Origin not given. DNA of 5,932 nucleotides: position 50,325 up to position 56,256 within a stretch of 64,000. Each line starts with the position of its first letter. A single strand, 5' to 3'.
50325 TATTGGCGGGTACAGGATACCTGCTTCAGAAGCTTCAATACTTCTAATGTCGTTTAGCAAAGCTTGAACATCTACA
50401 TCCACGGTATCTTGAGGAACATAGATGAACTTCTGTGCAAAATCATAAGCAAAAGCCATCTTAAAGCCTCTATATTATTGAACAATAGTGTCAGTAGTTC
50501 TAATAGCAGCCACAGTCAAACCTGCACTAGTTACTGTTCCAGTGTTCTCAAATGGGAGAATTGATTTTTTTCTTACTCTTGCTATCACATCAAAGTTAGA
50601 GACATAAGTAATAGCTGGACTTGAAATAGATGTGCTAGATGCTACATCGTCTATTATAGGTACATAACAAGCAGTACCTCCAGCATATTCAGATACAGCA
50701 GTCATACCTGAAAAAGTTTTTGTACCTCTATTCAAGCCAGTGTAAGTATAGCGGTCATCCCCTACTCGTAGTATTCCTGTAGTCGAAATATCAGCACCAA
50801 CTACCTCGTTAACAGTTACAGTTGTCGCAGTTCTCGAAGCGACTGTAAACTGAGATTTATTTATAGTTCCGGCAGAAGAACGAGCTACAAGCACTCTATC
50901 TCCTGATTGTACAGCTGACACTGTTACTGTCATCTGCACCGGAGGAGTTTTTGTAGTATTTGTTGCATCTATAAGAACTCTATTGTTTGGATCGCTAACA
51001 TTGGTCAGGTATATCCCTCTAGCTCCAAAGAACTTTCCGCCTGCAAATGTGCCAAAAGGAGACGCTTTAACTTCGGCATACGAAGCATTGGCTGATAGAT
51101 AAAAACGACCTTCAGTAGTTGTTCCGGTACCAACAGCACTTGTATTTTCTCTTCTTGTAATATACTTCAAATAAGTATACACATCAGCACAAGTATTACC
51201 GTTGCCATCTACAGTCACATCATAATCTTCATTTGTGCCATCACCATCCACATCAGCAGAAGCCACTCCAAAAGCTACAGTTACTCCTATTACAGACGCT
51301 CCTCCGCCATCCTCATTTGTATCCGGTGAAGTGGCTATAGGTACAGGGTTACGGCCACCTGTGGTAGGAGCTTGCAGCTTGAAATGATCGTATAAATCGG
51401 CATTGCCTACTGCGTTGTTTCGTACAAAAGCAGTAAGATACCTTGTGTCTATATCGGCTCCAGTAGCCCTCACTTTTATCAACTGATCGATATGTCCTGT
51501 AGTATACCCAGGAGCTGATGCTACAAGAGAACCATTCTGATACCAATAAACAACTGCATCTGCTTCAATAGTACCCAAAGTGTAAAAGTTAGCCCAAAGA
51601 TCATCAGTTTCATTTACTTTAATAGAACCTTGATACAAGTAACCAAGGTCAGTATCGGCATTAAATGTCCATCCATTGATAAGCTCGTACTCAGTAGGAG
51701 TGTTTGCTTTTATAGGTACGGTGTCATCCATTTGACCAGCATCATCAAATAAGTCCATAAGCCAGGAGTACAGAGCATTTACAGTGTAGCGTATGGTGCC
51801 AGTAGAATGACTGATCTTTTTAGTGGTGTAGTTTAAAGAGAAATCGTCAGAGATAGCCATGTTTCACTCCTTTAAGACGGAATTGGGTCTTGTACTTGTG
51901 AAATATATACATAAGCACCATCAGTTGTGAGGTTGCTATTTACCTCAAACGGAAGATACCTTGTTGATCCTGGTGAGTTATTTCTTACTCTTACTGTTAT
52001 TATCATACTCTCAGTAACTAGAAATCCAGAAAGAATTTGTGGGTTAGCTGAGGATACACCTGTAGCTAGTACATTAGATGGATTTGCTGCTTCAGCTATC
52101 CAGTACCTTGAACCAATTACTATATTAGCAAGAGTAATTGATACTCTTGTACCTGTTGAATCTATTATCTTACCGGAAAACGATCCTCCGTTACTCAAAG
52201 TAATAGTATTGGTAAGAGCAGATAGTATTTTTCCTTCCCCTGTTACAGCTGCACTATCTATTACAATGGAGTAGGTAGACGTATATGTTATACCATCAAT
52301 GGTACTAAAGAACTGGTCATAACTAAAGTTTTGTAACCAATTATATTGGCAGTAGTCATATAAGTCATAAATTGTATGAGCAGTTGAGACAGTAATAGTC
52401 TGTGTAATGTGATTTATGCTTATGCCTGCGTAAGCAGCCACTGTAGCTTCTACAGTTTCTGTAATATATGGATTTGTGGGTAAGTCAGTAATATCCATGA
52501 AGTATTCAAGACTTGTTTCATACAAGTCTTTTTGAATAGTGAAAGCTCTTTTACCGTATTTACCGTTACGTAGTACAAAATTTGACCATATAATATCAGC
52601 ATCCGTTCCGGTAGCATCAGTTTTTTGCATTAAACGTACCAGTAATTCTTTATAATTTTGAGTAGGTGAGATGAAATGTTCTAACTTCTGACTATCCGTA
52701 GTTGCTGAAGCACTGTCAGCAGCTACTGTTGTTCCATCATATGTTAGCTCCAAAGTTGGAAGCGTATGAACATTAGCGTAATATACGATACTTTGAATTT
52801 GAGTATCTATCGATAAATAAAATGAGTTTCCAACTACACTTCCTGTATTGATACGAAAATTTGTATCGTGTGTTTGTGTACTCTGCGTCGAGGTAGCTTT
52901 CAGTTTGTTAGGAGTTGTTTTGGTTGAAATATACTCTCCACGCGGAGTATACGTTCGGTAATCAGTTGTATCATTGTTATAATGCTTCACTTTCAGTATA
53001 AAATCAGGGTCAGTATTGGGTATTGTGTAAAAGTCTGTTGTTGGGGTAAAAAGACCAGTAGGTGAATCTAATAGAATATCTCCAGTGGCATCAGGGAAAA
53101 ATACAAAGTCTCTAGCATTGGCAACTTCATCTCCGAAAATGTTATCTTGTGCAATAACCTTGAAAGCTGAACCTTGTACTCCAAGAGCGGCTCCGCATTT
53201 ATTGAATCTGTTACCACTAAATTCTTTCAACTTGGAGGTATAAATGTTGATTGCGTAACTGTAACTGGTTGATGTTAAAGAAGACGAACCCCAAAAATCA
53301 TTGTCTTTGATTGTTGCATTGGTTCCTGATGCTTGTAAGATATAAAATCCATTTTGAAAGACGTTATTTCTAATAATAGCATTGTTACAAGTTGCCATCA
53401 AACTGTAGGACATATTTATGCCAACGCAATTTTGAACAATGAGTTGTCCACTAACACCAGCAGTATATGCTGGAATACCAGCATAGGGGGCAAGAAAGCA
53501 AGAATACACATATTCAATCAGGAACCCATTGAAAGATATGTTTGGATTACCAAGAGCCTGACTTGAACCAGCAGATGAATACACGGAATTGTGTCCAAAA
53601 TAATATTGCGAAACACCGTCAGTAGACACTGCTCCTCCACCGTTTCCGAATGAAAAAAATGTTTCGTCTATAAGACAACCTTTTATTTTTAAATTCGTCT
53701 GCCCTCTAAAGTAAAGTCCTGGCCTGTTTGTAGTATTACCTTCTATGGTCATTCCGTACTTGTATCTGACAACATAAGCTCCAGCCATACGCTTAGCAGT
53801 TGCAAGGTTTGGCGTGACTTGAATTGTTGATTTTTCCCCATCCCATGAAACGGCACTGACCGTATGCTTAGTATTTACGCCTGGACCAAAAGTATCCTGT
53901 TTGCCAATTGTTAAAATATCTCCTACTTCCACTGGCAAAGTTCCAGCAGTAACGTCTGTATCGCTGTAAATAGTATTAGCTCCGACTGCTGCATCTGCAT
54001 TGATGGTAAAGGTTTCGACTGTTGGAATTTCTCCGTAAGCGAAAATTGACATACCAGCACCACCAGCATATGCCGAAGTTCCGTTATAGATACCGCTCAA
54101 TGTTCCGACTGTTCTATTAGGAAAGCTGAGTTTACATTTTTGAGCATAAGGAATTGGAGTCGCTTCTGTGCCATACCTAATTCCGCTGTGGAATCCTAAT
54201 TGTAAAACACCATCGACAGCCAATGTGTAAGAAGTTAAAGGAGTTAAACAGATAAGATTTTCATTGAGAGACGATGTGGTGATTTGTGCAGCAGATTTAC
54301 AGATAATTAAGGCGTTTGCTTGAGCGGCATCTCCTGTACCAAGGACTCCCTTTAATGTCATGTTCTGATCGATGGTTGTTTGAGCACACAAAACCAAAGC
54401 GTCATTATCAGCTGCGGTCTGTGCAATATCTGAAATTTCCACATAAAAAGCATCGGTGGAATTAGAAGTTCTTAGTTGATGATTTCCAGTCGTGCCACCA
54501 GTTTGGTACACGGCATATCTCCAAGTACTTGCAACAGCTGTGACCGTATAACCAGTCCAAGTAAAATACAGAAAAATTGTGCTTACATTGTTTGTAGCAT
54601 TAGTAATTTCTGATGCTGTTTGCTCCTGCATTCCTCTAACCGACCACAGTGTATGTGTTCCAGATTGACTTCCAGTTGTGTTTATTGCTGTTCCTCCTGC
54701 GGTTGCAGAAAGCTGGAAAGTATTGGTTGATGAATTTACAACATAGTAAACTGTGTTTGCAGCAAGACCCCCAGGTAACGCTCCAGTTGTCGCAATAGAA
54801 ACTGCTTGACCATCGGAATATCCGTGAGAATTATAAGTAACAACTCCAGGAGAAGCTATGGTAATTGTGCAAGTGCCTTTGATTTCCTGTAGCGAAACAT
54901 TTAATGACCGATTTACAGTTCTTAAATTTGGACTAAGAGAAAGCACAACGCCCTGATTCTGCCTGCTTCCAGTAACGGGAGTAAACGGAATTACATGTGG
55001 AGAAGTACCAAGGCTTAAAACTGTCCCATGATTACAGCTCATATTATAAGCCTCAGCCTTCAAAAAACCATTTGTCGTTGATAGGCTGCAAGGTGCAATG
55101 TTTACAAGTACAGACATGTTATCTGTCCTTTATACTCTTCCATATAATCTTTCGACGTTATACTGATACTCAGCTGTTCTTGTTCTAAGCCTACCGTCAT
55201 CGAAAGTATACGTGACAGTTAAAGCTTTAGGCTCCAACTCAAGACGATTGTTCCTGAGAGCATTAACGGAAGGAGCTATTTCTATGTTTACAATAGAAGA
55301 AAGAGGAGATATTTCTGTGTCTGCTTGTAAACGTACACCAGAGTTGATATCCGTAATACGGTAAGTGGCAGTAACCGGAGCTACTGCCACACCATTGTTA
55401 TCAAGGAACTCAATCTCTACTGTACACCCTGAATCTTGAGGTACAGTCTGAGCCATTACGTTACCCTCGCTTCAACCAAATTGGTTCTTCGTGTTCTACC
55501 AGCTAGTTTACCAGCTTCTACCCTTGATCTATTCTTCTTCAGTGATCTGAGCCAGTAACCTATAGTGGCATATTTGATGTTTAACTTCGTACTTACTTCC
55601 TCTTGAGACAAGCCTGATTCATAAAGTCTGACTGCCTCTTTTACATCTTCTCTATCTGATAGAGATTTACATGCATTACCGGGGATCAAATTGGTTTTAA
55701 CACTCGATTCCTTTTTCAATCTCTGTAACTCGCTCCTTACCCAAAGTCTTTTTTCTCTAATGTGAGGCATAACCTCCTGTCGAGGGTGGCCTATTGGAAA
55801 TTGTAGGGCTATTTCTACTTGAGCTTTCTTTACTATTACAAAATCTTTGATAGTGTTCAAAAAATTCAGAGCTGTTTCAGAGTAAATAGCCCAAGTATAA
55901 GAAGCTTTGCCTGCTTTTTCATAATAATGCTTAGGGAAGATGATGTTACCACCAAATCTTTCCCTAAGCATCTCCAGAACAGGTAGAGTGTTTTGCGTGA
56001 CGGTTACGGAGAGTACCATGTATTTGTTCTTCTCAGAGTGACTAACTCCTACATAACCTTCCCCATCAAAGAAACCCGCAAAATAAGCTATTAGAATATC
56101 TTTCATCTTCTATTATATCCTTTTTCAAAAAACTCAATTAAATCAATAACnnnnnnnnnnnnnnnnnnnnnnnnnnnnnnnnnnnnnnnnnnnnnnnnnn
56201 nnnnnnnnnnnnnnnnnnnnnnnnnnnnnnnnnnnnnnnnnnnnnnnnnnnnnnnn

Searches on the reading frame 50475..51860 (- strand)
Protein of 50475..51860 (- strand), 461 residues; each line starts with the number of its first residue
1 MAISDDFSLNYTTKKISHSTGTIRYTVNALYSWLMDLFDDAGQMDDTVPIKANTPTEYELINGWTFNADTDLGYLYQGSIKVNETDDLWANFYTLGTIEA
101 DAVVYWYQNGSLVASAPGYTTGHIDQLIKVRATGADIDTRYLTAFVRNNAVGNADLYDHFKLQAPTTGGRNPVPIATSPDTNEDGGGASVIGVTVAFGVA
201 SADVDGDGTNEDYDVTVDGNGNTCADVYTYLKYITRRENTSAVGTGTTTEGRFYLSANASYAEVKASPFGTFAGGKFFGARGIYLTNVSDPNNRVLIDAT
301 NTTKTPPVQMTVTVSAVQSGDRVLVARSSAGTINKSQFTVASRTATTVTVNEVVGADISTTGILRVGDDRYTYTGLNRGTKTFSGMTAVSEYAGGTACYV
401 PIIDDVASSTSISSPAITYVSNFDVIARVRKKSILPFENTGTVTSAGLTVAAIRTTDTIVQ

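Call 16: search_protein_families(library=phrogs, proteins=[window:50475-51860:-], max_evalue=0.001)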
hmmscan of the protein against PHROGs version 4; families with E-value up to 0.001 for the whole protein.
window:50475-51860:- (461 aa): 1 family
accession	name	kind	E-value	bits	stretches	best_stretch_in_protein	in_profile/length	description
phrog_584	-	tail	0.00018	22.3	1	297-353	21-77/218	major tail protein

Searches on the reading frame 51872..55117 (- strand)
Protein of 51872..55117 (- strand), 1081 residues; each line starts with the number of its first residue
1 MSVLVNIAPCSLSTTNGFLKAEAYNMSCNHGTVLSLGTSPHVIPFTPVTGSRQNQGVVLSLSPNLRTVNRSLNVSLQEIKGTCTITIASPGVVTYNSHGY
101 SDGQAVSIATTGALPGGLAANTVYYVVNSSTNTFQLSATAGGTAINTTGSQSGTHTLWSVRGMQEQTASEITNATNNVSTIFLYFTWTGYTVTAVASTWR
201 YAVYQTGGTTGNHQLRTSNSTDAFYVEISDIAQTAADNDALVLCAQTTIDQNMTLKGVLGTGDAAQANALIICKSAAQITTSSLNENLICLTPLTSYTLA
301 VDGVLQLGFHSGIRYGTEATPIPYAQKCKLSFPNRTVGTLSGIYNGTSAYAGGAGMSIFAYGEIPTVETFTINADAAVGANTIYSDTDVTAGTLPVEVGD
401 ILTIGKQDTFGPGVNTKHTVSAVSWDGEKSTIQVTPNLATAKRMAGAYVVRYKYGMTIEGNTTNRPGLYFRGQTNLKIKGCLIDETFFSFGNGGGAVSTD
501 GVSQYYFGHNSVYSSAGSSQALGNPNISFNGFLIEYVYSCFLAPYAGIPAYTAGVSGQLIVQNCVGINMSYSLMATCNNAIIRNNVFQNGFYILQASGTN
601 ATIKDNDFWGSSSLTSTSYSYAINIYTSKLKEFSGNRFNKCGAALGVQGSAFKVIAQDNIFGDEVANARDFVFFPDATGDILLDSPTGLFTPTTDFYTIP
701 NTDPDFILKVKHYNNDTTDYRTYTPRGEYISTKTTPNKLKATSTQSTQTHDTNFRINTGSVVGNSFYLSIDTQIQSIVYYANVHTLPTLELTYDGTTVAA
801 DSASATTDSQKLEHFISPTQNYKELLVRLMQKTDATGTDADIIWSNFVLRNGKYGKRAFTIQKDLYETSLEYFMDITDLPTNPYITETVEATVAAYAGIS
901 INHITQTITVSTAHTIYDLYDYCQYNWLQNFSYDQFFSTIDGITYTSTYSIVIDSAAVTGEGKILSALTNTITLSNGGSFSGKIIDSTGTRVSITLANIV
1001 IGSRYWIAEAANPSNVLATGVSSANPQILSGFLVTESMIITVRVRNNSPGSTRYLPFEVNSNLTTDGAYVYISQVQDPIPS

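Call 4: search_protein_families(library=pfam, proteins=[window:51872-55117:-], max_evalue=0.1)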
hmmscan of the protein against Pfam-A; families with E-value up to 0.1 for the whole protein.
window:51872-55117:- (1081 aa): 0 families

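Call 5: search_protein_families(library=phrogs, proteins=[window:51872-55117:-], max_evalue=0.01)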
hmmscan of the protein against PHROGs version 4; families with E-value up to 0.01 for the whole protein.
window:51872-55117:- (1081 aa): 3 families
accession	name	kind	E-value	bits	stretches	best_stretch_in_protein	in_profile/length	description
phrog_4711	-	unknown function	1.8e-10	42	1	79-154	98-170/296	-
phrog_7765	-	unknown function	5.5e-10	39.2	1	86-155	387-453/578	-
phrog_9370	-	tail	3.7e-08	33.5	1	80-155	266-338/460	tail fiber protein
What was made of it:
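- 51872..55117 (-): Downstream 1081-aa protein with a tail-fibre-like N-terminus (context). phrog_9370 'tail fiber protein' at E = 3.7e-8 over residues 80-155 (call 5).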

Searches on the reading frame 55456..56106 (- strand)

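Call 4: search_protein_families(library=pfam, proteins=[window:55456-56106:-], max_evalue=0.1)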
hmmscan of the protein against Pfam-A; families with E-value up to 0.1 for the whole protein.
window:55456-56106:- (216 aa): 11 families
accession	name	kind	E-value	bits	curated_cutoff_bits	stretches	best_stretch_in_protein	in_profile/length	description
PF00961.24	LAGLIDADG_1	-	2.2e-05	25.7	23.1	1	10-84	2-80/102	LAGLIDADG endonuclease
PF14528.11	LAGLIDADG_3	-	9.4e-05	23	22.5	1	5-86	3-81/82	LAGLIDADG-like domain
PF13518.12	HTH_28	-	0.00058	20.3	25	1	157-188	4-35/52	Helix-turn-helix domain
PF08281.18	Sigma70_r4_2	-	0.00089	19.3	25.7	1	153-187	13-48/54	Sigma-70, region 4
PF01381.28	HTH_3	-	0.0024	18.3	23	1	158-188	3-32/55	Helix-turn-helix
PF13384.12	HTH_23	-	0.0024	18.1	24.6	1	157-189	9-41/50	Homeodomain-like domain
PF01527.26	HTH_Tnp_1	-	0.0082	16.8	24.1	1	156-198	13-56/75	Transposase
PF00196.25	GerE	-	0.021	14.9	23.5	1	148-190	2-42/57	Bacterial regulatory proteins, luxR family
PF06056.18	Terminase_5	-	0.032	14.6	20.3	1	156-188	4-36/58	Putative ATPase subunit of terminase (gpP-like)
PF25787.1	HTH_SB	-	0.051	13.8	43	0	157-192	14-49/53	Sleeping Beauty transposase HTH domain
PF14493.12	HTH_40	-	0.052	14.3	27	1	156-201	3-48/89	Helix-turn-helix domain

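Call 5: search_protein_families(library=phrogs, proteins=[window:55456-56106:-], max_evalue=0.01)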
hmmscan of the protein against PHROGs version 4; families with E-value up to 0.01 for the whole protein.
window:55456-56106:- (216 aa): 9 families
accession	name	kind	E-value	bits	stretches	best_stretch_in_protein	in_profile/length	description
phrog_5046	-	DNA, RNA and nucleotide metabolism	1.9e-18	68.2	1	6-105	8-111/161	HNH endonuclease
phrog_4538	-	unknown function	0.00013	22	1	146-193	349-396/447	-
phrog_4645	-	DNA, RNA and nucleotide metabolism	0.00018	21.7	1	3-85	204-284/308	endonuclease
phrog_4151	-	DNA, RNA and nucleotide metabolism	0.0016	19.2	1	156-190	11-45/154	DNA binding protein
phrog_151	-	integration and excision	0.0016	18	1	123-200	97-180/582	transposase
phrog_4494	-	unknown function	0.0033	18.9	1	152-193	4-46/109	-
phrog_3855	-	DNA, RNA and nucleotide metabolism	0.0051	18.2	1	147-191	61-105/115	HTH DNA binding protein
phrog_8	-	transcription regulation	0.0064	17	1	147-187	160-192/346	transcriptional regulator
phrog_664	-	DNA, RNA and nucleotide metabolism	0.0072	17.2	1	147-194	83-129/210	DNA binding protein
